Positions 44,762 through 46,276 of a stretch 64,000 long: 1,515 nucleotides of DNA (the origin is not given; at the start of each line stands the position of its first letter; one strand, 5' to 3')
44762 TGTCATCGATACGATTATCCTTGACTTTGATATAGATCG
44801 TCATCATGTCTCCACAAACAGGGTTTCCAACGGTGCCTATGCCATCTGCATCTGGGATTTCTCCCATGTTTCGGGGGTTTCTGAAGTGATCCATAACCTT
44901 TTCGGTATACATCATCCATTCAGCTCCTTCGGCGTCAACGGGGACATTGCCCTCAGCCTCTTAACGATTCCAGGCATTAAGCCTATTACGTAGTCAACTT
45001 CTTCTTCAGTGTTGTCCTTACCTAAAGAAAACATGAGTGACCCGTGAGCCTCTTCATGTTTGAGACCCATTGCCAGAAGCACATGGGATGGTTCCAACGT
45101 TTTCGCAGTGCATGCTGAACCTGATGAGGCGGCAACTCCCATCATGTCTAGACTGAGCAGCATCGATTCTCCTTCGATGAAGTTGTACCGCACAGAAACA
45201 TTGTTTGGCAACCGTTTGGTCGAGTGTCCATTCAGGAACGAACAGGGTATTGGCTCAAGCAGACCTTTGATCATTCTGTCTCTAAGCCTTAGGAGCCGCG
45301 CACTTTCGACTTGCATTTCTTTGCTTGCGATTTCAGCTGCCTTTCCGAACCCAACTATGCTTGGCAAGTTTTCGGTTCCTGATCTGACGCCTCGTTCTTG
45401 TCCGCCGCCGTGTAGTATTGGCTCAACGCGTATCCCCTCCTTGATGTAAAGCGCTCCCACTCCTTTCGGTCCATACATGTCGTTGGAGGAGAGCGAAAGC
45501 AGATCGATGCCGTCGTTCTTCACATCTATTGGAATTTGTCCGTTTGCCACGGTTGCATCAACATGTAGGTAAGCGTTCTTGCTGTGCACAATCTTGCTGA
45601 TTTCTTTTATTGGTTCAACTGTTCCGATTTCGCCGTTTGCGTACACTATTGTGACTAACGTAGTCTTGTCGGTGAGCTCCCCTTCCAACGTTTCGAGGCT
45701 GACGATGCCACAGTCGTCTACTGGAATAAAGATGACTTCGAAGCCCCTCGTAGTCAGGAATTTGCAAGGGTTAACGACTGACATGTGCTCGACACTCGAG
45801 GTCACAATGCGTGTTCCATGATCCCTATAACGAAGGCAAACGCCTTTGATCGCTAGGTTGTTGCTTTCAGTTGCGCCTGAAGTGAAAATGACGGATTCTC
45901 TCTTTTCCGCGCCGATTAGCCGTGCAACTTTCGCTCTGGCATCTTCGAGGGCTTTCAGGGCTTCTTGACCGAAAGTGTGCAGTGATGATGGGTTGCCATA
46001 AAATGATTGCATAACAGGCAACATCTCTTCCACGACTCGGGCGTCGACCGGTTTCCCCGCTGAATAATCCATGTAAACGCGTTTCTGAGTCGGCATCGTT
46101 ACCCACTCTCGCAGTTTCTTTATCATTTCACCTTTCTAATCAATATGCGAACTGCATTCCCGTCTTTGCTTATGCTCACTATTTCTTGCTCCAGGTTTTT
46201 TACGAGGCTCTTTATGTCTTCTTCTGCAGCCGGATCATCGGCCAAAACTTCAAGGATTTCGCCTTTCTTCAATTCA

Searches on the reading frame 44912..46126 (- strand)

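Call 43: search_protein_families(library=pfam, proteins=[window:44912-46126:-], max_evalue=1)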
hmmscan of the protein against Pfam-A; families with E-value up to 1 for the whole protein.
window:44912-46126:- (404 aa): 6 families
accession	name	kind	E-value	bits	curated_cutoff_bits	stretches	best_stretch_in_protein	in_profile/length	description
PF00266.25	Aminotran_5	-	2.1e-75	254.5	21.5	1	17-380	1-371/371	Aminotransferase class-V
PF00155.27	Aminotran_1_2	-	8.4e-07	28.9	19.7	1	60-191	44-186/361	Aminotransferase class I and II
PF00282.25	Pyridoxal_deC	-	0.00012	21.3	27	1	107-194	148-238/375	Pyridoxal-dependent decarboxylase conserved domain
PF01212.27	Beta_elim_lyase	-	0.00017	21.5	27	1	63-192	37-170/288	Beta-eliminating lyase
PF01041.23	DegT_DnrJ_EryC1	-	0.0017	18.1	19.8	1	76-196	39-151/360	DegT/DnrJ/EryC1/StrS aminotransferase family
PF01053.26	Cys_Met_Meta_PP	-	0.0094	15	27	1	66-197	60-180/381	Cys/Met metabolism PLP-dependent enzyme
